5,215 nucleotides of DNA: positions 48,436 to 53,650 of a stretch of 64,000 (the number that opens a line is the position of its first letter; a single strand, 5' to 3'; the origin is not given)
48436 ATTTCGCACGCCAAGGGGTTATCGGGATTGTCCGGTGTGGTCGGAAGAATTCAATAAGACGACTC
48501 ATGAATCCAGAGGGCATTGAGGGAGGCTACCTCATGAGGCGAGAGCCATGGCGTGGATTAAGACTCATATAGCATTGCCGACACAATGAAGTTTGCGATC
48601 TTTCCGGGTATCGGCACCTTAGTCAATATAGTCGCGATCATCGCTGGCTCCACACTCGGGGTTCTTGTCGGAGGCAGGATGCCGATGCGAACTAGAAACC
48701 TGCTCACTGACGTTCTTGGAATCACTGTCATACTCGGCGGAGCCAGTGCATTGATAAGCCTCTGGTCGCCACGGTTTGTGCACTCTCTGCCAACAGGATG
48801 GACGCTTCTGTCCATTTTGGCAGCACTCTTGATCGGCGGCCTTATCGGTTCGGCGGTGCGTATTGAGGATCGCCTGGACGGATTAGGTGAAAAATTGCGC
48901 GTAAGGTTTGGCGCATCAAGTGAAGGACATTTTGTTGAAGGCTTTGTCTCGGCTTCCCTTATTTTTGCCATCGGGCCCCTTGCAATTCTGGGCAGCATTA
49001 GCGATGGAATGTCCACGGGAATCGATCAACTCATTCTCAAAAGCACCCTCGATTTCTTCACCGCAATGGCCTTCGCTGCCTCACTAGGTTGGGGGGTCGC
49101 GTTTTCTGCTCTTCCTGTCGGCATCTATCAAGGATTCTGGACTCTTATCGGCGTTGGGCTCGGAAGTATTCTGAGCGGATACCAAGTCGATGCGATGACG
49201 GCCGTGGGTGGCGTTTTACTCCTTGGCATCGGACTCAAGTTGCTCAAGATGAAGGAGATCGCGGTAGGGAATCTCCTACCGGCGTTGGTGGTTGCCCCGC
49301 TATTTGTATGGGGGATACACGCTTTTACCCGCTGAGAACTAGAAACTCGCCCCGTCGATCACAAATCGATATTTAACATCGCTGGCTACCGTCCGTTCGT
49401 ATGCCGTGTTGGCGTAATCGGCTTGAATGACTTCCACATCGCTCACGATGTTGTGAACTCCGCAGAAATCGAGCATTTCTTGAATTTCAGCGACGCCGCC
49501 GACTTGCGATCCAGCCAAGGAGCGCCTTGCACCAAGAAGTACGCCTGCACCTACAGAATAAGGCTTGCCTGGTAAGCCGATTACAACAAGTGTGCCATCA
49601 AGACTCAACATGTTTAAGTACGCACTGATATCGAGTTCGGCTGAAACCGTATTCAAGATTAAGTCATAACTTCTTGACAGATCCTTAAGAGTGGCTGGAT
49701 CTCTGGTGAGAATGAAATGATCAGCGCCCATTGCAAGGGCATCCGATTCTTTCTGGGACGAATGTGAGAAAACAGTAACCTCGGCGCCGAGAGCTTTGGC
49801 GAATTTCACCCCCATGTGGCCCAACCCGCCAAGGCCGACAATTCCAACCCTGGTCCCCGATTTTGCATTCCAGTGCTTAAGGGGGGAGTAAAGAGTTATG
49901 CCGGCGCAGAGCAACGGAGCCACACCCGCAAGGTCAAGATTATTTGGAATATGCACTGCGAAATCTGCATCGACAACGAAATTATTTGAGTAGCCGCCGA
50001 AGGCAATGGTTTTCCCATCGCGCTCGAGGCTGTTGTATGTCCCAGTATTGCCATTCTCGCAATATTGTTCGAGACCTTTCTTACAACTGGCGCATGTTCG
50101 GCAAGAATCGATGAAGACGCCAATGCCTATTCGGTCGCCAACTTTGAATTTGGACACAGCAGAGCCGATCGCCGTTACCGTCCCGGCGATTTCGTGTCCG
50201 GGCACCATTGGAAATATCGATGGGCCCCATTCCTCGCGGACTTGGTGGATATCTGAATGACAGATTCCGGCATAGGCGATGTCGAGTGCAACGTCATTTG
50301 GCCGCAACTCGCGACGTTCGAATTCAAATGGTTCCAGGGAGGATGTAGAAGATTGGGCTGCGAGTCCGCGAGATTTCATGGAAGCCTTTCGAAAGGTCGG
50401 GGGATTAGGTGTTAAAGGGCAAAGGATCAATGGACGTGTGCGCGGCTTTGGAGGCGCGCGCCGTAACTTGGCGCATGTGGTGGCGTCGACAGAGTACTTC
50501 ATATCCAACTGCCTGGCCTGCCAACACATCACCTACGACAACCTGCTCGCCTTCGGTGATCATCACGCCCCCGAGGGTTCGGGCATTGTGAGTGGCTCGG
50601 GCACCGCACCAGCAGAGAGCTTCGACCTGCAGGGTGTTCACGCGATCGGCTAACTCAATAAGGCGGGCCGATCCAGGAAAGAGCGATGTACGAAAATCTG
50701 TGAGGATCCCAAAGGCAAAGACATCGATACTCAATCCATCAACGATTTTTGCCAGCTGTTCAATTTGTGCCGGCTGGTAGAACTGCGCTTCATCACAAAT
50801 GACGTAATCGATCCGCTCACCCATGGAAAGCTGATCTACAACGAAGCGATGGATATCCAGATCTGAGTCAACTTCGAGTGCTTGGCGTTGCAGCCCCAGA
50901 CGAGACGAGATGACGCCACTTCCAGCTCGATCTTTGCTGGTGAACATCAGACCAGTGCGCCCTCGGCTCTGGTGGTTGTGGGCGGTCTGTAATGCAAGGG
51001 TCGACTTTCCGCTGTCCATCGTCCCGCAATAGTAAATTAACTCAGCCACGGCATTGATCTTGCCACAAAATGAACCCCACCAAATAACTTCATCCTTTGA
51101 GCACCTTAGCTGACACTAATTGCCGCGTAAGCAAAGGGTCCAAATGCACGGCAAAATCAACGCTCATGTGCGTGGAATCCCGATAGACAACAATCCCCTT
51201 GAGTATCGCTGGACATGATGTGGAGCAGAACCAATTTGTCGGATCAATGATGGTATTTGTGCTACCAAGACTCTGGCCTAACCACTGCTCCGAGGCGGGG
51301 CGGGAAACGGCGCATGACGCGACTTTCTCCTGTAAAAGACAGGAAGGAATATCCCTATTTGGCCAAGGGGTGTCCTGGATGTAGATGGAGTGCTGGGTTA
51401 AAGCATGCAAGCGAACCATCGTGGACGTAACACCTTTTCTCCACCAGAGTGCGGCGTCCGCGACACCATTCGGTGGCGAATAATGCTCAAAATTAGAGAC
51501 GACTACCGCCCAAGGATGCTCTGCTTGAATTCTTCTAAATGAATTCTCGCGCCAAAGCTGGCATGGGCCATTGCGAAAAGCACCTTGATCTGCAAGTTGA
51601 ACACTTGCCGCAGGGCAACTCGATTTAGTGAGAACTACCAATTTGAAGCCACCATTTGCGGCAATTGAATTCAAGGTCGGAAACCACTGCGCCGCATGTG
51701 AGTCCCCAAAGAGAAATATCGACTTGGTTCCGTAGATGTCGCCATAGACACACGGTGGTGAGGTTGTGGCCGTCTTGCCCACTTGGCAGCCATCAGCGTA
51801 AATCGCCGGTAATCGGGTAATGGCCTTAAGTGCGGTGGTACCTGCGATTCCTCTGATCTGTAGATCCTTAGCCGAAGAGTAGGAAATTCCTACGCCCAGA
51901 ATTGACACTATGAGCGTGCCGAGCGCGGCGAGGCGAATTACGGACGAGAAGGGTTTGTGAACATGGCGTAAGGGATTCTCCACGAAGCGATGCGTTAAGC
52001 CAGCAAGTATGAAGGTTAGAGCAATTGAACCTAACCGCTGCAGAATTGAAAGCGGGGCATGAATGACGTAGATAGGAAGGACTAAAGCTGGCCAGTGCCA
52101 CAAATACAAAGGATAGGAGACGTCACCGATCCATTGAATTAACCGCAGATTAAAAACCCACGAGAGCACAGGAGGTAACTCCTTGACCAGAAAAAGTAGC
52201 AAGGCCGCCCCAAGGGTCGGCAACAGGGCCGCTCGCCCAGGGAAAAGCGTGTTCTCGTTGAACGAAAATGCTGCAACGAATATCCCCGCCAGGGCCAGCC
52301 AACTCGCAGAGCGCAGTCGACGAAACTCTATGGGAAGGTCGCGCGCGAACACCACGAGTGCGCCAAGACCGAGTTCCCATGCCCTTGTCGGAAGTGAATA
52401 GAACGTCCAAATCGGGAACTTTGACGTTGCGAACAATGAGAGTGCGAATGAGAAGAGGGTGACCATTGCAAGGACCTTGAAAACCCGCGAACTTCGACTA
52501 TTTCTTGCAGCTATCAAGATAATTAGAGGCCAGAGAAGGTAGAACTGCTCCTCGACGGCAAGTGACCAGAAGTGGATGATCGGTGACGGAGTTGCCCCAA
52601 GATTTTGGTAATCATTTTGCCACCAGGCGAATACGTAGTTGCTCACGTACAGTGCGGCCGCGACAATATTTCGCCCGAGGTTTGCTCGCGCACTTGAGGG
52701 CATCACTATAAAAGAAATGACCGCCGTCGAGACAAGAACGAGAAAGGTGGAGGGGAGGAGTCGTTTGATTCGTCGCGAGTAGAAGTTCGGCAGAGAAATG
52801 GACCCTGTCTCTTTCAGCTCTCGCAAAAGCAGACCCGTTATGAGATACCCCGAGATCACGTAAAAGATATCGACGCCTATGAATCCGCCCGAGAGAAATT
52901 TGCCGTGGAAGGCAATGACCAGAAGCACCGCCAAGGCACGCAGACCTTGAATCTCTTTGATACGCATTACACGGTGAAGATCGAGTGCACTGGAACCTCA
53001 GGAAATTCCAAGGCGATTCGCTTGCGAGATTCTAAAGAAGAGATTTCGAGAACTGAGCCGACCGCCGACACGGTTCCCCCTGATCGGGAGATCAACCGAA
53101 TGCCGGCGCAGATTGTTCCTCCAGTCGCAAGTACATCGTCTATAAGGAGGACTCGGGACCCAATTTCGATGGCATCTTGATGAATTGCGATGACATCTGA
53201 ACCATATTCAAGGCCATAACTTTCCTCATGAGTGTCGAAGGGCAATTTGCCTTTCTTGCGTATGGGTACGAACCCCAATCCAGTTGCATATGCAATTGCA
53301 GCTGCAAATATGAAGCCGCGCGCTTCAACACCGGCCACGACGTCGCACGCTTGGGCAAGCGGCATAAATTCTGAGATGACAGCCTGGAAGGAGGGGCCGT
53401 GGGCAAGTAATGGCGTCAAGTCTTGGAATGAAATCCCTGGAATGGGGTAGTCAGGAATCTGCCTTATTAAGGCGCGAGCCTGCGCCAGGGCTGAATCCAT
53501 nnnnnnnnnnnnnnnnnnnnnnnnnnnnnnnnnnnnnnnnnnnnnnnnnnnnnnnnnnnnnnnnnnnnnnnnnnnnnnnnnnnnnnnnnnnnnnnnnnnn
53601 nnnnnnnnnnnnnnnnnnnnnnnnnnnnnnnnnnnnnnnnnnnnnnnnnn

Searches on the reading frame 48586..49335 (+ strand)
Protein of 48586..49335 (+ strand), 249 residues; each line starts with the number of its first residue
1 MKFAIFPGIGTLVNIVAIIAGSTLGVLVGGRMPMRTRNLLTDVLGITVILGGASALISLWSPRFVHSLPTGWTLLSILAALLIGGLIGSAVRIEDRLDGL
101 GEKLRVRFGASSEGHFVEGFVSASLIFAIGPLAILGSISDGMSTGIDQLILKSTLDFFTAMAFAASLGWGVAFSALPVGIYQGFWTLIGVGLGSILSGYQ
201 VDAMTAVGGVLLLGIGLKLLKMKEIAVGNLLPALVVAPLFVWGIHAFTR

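Call 82: search_protein_families(library=pfam, proteins=[window:48586-49335:+], max_evalue=0.001)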
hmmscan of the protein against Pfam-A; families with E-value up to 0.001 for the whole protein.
window:48586-49335:+ (249 aa): 1 family
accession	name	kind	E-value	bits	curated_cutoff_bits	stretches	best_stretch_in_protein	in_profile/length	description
PF04474.17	DUF554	-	1e-63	215.2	25.1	1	9-242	1-220/220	Protein of unknown function (DUF554)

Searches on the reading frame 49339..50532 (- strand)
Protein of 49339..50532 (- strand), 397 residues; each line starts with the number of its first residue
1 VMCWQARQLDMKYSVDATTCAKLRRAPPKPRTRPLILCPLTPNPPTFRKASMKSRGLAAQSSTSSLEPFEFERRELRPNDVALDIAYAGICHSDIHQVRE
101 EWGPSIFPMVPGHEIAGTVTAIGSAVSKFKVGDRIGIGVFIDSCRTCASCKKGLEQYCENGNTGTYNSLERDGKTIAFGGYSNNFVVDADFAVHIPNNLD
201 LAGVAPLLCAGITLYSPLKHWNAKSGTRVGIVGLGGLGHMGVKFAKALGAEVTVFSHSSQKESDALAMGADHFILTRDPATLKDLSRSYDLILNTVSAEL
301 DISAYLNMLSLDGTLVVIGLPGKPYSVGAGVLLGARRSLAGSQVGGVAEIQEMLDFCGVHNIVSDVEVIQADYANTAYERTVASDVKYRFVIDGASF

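Call 82: search_protein_families(library=pfam, proteins=[window:49339-50532:-], max_evalue=0.001)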
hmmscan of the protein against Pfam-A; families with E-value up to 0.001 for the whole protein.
window:49339-50532:- (397 aa): 5 families
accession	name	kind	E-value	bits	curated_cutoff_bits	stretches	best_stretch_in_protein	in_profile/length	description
PF08240.17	ADH_N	-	6.2e-26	91.1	23.5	1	78-196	2-103/104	Alcohol dehydrogenase GroES-like domain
PF00107.32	ADH_zinc_N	-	9.3e-23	81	31.8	1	236-356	1-126/129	Zinc-binding dehydrogenase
PF02826.25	2-Hacid_dh_C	-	5.5e-05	23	25.1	1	225-270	35-80/178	D-isomer specific 2-hydroxyacid dehydrogenase, NAD binding domain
PF13602.12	ADH_zinc_N_2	-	0.0004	21.7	27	1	268-327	1-58/134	Zinc-binding dehydrogenase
PF22660.2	RS_preATP-grasp-like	-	0.00098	19.9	27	0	228-292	3-66/98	Ribonucleotide synthetase preATP-grasp domain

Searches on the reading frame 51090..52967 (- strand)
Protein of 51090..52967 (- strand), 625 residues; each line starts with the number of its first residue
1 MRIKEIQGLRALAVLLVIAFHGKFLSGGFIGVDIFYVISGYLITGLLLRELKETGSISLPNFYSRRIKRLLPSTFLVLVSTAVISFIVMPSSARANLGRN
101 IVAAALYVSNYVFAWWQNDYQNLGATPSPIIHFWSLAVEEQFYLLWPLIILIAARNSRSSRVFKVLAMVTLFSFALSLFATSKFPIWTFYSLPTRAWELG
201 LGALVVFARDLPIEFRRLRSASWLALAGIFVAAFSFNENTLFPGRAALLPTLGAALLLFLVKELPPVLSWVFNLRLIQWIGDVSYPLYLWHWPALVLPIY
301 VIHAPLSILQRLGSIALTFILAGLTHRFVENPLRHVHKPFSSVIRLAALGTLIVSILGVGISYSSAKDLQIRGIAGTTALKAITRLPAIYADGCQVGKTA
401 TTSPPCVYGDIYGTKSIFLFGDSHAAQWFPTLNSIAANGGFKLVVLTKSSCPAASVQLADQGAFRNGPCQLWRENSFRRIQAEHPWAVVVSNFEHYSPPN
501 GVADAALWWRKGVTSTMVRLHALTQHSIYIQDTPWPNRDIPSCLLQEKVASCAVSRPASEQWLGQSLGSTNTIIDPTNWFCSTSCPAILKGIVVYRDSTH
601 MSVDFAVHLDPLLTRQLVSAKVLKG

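Call 6: search_protein_families(library=pfam, proteins=[window:51090-52967:-], max_evalue=1)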
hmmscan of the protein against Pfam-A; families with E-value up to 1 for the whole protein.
window:51090-52967:- (625 aa): 2 families
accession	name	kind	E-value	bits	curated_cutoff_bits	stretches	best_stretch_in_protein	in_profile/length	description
PF01757.29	Acyl_transf_3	-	1.4e-29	103.7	31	1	4-325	2-324/326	Acyltransferase domain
PF19040.6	SGNH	-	9.1e-25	88.2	27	1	394-613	2-246/248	SGNH domain (fused to AT3 domains)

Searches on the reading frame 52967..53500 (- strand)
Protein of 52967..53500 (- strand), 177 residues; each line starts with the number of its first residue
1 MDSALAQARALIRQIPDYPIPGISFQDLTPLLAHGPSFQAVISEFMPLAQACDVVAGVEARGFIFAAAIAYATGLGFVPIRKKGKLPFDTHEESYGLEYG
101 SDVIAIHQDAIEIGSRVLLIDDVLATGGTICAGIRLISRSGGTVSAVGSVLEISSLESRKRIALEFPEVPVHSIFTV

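Call 6: search_protein_families(library=pfam, proteins=[window:52967-53500:-], max_evalue=1)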
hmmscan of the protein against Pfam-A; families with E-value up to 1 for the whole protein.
window:52967-53500:- (177 aa): 3 families
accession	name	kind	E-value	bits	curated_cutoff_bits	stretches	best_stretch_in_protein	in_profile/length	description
PF00156.33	Pribosyltran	-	2.3e-12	46.9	26.3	1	53-150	31-121/158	Phosphoribosyl transferase domain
PF14681.12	UPRTase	-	6.5e-06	26.2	27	1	115-171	121-177/206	Uracil phosphoribosyltransferase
PF24390.1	PRTase-CE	-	0.2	11.9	27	1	99-145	92-127/253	PRTase-CE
